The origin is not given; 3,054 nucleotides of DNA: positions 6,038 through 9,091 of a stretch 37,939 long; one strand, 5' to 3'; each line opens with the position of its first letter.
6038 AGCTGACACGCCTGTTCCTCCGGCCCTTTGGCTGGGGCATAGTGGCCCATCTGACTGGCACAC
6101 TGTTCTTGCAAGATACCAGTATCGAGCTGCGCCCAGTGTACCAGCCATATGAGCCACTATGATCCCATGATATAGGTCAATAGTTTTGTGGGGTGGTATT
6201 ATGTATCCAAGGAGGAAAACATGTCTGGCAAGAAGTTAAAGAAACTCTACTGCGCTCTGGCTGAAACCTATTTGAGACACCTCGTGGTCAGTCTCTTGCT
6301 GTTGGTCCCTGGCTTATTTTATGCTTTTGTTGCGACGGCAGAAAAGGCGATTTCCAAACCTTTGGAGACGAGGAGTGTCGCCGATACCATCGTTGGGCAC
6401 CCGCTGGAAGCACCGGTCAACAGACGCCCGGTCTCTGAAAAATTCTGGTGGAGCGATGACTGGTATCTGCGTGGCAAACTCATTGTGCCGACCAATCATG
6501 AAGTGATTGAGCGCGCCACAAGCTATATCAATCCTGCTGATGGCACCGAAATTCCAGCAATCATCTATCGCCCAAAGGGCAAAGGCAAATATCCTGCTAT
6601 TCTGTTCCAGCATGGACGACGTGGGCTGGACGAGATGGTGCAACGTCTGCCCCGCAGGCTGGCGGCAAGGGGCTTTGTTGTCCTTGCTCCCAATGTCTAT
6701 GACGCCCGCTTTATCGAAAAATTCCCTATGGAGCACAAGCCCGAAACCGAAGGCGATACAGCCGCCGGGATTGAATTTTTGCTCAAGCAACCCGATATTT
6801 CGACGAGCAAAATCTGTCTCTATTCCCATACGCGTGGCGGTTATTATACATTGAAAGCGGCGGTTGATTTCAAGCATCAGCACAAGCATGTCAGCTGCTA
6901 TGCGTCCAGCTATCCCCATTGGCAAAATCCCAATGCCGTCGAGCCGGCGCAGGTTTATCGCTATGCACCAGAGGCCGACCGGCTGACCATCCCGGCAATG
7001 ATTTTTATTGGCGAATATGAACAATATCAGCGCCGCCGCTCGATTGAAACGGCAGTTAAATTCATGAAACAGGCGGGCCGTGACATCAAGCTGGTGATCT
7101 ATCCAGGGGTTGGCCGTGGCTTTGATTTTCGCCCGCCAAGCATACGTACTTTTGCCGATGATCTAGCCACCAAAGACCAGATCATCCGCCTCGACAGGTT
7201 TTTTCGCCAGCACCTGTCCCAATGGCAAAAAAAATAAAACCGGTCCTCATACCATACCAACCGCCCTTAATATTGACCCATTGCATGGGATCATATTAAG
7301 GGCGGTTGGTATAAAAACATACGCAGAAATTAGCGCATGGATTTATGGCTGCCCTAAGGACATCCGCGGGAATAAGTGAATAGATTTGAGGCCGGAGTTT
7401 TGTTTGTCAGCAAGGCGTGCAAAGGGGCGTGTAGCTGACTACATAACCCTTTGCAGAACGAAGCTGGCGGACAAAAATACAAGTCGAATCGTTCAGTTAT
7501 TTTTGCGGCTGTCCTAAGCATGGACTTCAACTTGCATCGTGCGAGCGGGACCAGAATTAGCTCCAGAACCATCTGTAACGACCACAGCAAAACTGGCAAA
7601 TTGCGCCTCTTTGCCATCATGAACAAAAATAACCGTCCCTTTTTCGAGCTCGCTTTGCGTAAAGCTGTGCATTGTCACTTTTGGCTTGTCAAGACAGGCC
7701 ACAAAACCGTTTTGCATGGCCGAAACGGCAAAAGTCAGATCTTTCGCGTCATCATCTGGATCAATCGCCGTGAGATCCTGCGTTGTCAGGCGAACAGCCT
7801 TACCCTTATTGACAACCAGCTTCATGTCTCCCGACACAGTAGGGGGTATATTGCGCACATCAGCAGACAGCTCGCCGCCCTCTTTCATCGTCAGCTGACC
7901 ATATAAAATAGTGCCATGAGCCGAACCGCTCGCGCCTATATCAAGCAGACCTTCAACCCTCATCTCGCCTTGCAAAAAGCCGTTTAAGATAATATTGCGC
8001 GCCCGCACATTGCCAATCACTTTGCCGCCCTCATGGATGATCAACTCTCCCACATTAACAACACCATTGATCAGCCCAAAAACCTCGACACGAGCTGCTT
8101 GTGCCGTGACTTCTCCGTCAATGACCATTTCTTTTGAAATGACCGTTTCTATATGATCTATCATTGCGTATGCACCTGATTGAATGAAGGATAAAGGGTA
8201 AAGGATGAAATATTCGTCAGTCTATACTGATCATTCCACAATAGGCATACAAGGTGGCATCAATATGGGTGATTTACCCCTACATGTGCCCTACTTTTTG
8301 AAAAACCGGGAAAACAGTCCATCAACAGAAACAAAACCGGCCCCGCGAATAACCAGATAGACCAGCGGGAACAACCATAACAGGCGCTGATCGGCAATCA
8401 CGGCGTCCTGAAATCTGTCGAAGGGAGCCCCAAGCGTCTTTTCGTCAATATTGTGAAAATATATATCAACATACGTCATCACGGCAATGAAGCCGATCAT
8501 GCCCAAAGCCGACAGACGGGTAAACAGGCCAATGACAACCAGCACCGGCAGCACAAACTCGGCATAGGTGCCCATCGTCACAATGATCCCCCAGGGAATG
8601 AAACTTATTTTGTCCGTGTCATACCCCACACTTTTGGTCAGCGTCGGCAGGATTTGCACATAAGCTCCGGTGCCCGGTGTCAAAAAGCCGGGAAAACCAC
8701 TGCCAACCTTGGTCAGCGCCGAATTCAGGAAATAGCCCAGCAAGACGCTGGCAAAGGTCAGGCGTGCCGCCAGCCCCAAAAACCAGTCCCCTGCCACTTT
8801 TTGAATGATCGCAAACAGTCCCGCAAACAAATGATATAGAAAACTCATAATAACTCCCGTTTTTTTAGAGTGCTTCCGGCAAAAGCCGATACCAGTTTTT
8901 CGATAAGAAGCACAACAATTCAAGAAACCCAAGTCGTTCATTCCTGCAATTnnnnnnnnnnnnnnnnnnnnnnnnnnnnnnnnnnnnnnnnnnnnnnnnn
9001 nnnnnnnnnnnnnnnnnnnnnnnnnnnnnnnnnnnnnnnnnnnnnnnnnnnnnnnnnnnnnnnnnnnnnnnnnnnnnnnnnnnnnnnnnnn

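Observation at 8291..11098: Complete bufferin-type MNIO RiPP operon (DUF2282 precursor, DUF692, DUF2063, DoxX)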

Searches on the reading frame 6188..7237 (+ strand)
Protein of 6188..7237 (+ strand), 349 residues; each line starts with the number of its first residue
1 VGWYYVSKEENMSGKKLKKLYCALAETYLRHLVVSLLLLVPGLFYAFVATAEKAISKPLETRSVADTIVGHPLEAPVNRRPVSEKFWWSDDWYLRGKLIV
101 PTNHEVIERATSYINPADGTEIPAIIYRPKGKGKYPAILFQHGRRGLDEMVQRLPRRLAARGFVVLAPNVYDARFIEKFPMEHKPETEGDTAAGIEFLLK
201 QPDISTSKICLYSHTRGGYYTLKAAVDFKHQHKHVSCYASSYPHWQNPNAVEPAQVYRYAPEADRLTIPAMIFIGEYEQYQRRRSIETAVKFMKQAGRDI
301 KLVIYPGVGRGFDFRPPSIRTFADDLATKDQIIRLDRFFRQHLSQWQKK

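Call 3: search_protein_families(library=pfam, proteins=[window:6188-7237:+], max_evalue=0.01)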
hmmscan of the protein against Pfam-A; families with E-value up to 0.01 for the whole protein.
window:6188-7237:+ (349 aa): 5 families
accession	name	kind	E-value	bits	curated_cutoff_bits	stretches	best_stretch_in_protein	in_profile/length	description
PF01738.24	DLH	-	8.1e-14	52.2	21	1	122-342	1-216/217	Dienelactone hydrolase family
PF07224.18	Chlorophyllase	-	8.2e-10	38.4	26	1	120-243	27-152/301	Chlorophyllase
PF02129.25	Peptidase_S15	-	7e-05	23.1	23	1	118-233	1-121/262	X-Pro dipeptidyl-peptidase (S15 family)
PF03403.19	PAF-AH_p_II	-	0.00057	19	20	1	130-190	95-155/372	Platelet-activating factor acetylhydrolase, isoform II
PF00326.27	Peptidase_S9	-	0.0016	18.4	22.6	0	158-235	10-92/213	Prolyl oligopeptidase family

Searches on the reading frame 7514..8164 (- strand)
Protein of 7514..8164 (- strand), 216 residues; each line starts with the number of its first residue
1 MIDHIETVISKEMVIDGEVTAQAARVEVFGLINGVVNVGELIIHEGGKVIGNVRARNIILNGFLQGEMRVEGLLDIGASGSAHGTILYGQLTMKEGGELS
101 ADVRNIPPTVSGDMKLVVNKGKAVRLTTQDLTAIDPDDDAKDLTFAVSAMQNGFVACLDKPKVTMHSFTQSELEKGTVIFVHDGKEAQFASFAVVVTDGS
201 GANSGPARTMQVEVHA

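Call 3: search_protein_families(library=pfam, proteins=[window:7514-8164:-], max_evalue=0.01)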
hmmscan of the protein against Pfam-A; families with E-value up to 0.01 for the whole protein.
window:7514-8164:- (216 aa): 4 families
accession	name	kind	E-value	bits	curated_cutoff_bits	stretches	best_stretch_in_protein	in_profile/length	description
PF16184.11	Cadherin_3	-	2.8e-21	75.9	25.5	1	108-213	1-105/106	Cadherin-like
PF04519.19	Bactofilin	-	2.6e-16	60.1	27.9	1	7-103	1-97/98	Polymer-forming cytoskeletal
PF17963.7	Big_9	-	0.00088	20.6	23.6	1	105-204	1-82/89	Bacterial Ig domain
PF17803.7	Cadherin_4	-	0.0043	18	25.1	0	104-154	10-60/71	Bacterial cadherin-like domain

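Call 4: search_protein_families(library=ncbifam, proteins=[window:7514-8164:-], max_evalue=0.01)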
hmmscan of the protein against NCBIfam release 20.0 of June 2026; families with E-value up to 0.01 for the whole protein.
window:7514-8164:- (216 aa): 0 families

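Call 34: find_homologous_proteins(query=window:7514-8164:-, max_evalue=0.001)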
Query window:7514-8164:- (216 aa): 81 proteins with E <= 0.001 among 327 candidates.
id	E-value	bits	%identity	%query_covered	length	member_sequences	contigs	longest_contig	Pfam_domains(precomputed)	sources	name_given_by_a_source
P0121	2.2e-125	434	94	100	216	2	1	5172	PF04519.20,PF16184.12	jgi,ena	-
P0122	1.8e-102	359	75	100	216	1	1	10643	PF04519.20,PF16184.12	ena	-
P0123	4.8e-100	351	75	100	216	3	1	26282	PF04519.20,PF16184.12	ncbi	-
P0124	1.4e-91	324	68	100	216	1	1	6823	PF04519.20,PF16184.12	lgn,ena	-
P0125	9.1e-89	314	66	100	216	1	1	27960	PF04519.20,PF16184.12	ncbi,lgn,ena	-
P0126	9.9e-88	311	67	100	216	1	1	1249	PF04519.20,PF16184.12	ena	-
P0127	2.9e-87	309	67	99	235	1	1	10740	PF04519.20,PF16184.12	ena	-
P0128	4.0e-87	309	65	100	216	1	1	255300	PF04519.20,PF16184.12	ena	-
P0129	1.0e-86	308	66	100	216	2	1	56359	PF04519.20,PF16184.12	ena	-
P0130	1.5e-85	304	68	100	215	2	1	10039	PF04519.20,PF16184.12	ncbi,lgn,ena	-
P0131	1.5e-85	304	66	99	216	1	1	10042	PF04519.20,PF16184.12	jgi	jgi:cytoskeletal protein CcmA (bactofilin family)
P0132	7.6e-84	298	64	100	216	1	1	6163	PF04519.20,PF16184.12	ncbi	-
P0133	3.1e-83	296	63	100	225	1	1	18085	PF04519.20,PF16184.12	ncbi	-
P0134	1.6e-82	294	63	100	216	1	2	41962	PF04519.20,PF16184.12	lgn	-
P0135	3.3e-82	293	61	100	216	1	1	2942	PF04519.20,PF16184.12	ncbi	-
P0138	2.0e-79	284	60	100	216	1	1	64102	PF04519.20,PF16184.12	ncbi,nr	ncbi:MAG: hypothetical protein GY927_22585 [bacterium]|nr:hypothetical protein [bacterium]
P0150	2.3e-55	205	48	96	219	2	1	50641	PF04519.20,PF16184.12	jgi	jgi:cytoskeletal protein CcmA (bactofilin family)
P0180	2.3e-50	189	43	97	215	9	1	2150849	PF04519.20,PF16184.12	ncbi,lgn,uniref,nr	ncbi:polymer-forming cytoskeletal protein [Dichotomicrobium thermohalophilum]|uniref:Polymer-forming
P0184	1.3e-49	187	48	90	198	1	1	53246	PF04519.20,PF16184.12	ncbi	ncbi:MAG: cadherin-like domain-containing protein [Hyphomicrobium sp.]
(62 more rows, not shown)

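Call 35: find_encoding_contigs(protein=P0180, flank=6000, max_places=2)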
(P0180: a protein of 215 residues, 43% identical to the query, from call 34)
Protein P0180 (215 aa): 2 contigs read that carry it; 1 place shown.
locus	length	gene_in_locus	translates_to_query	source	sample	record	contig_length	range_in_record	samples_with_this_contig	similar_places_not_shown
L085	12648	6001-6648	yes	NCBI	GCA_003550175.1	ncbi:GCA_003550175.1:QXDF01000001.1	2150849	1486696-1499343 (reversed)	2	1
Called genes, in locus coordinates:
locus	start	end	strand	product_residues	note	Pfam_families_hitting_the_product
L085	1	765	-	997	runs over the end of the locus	PF12705:PDDEXK_1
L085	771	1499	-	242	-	PF00483:NTP_transferase, PF12804:NTP_transf_3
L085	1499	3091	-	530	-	PF02367:TsaE, PF01636:APH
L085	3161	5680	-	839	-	PF13188:PAS_8 (faint), PF08448:PAS_4 (faint), PF12860:PAS_7, PF00512:HisKA, PF02518:HATPase_c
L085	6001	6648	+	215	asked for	PF04519:Bactofilin, PF16184:Cadherin_3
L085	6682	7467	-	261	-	PF13489:Methyltransf_23, PF01209:Ubie_methyltran, PF13847:Methyltransf_31, PF08241:Methyltransf_11, PF08242:Methyltransf_12, PF13649:Methyltransf_25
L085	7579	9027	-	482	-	PF05221:AdoHcyase, PF00670:AdoHcyase_NAD, PF02826:2-Hacid_dh_C (weak), PF07991:KARI_N (weak)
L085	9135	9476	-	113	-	PF00381:PTS-HPr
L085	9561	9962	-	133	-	PF03610:EIIA-man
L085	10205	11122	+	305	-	PF01678:DAP_epimerase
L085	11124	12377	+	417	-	PF00919:UPF0004, PF04055:Radical_SAM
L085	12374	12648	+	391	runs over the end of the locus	PF02881:SRP54_N, PF13191:AAA_16 (weak), PF06414:Zeta_toxin (weak), PF00448:SRP54, PF13401:AAA_22 (weak), PF13604:AAA_30 (weak)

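Call 36: find_encoding_contigs(protein=P0150, flank=6000, max_places=2)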
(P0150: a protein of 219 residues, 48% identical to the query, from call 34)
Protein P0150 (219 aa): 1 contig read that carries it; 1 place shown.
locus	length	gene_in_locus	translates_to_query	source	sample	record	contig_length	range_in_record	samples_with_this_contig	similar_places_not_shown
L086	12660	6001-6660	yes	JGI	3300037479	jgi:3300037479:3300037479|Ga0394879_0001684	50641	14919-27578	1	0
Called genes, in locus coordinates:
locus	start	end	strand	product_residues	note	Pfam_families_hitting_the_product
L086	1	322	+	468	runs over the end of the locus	PF01425:Amidase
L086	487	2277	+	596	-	PF00070:Pyr_redox (faint), PF07992:Pyr_redox_2, PF13738:Pyr_redox_3, PF00743:FMO-like, PF13434:Lys_Orn_oxgnase (weak)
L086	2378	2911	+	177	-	PF01613:Flavin_Reduct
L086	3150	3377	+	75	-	PF00313:CSD, PF08206:OB_RNB (weak)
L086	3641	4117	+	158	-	-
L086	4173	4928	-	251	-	PF00106:adh_short, PF08659:KR, PF23441:SDR (weak), PF13561:adh_short_C2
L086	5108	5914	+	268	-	PF03447:NAD_binding_3, PF01958:Asp_DH_C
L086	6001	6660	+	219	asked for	PF04519:Bactofilin, PF16184:Cadherin_3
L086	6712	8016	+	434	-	PF00202:Aminotran_3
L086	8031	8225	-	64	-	PF20104:DUF6494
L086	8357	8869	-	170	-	PF00186:DHFR_1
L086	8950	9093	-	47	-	-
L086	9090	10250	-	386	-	PF20586:DUF6788 (weak), PF12281:NTP_transf_8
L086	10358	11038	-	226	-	PF12762:DDE_Tnp_IS1595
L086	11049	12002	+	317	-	PF00665:rve, PF13683:rve_3, PF13333:rve_2 (weak)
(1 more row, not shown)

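Call 37: find_encoding_contigs(protein=P0184, flank=6000, max_places=2)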
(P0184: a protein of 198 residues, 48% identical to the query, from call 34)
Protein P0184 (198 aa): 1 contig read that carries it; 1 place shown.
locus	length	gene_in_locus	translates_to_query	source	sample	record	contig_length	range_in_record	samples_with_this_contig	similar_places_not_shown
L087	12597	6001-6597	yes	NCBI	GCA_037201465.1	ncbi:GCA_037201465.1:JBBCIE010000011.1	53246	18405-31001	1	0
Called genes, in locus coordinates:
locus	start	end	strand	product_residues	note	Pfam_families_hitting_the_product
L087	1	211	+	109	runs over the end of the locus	PF07719:TPR_2 (faint), PF13432:TPR_16 (weak), PF13414:TPR_11 (faint)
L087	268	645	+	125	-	-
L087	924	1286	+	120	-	-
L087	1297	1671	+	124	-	PF03734:YkuD (weak)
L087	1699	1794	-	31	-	PF06577:EipA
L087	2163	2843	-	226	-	-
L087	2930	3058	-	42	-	-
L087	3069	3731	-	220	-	PF01522:Polysacc_deac_1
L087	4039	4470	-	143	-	PF22636:FlK, PF03061:4HBT (weak)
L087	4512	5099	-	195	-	PF00027:cNMP_binding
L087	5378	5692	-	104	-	-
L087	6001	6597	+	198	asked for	PF04519:Bactofilin, PF16184:Cadherin_3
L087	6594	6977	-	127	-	PF11373:DUF3175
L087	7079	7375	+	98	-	-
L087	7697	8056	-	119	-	-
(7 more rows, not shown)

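Call 38: find_encoding_contigs(protein=P0138, flank=6000, max_places=2)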
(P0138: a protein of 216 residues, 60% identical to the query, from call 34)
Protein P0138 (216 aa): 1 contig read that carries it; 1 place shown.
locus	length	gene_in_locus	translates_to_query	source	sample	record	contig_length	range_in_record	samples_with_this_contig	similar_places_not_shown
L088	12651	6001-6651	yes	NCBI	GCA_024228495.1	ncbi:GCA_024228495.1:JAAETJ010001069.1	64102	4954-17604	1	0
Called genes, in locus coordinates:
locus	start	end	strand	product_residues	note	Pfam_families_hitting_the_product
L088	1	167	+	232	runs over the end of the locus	PF00929:RNase_T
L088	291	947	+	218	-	PF13833:EF-hand_8 (faint), PF23564:EF-hand_FSTL1 (faint), PF13499:EF-hand_7, PF00036:EF-hand_1 (faint), PF13202:EF-hand_5 (faint), PF13405:EF-hand_6 (faint)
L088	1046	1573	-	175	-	PF02556:SecB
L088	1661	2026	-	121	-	-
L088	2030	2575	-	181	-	PF04186:FxsA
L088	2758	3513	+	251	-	PF04280:Tim44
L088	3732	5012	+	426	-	PF03562:MltA, PF06725:3D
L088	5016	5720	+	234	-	PF01713:Smr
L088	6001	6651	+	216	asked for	PF04519:Bactofilin, PF16184:Cadherin_3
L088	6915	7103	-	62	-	-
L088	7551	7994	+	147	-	PF03734:YkuD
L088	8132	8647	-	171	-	PF00691:OmpA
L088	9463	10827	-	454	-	PF04052:TolB_N, PF00930:DPPIV_N (faint), PF26550:Tricorn_2nd, PF26549:Tricorn_N, PF07676:PD40 (weak), PF26550:Tricorn_2nd (weak), PF26549:Tricorn_N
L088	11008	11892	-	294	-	-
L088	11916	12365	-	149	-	PF02472:ExbD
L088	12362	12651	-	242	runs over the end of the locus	PF01618:MotA_ExbB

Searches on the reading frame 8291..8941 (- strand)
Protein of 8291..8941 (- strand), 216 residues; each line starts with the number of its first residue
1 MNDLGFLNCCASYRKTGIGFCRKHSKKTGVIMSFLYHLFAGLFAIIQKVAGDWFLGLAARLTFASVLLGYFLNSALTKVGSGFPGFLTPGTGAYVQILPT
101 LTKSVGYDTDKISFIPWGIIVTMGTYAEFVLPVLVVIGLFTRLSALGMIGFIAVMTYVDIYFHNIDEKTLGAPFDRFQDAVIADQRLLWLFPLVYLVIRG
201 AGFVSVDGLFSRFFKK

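Call 3: search_protein_families(library=pfam, proteins=[window:8291-8941:-], max_evalue=0.01)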
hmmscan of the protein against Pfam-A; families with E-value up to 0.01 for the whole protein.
window:8291-8941:- (216 aa): 1 family
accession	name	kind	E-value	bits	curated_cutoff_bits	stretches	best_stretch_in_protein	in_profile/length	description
PF07681.17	DoxX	-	1.8e-06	28.9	23.6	1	67-157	9-81/85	DoxX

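Call 4: search_protein_families(library=ncbifam, proteins=[window:8291-8941:-], max_evalue=0.01)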
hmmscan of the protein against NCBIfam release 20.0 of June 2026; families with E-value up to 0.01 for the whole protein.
window:8291-8941:- (216 aa): 1 family
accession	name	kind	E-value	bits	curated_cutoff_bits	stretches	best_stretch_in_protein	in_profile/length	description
NF050144.1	matur_HvfX_fam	equivalog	0.0033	17.6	80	1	120-156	48-84/165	HvfX family Cu-binding RiPP maturation protein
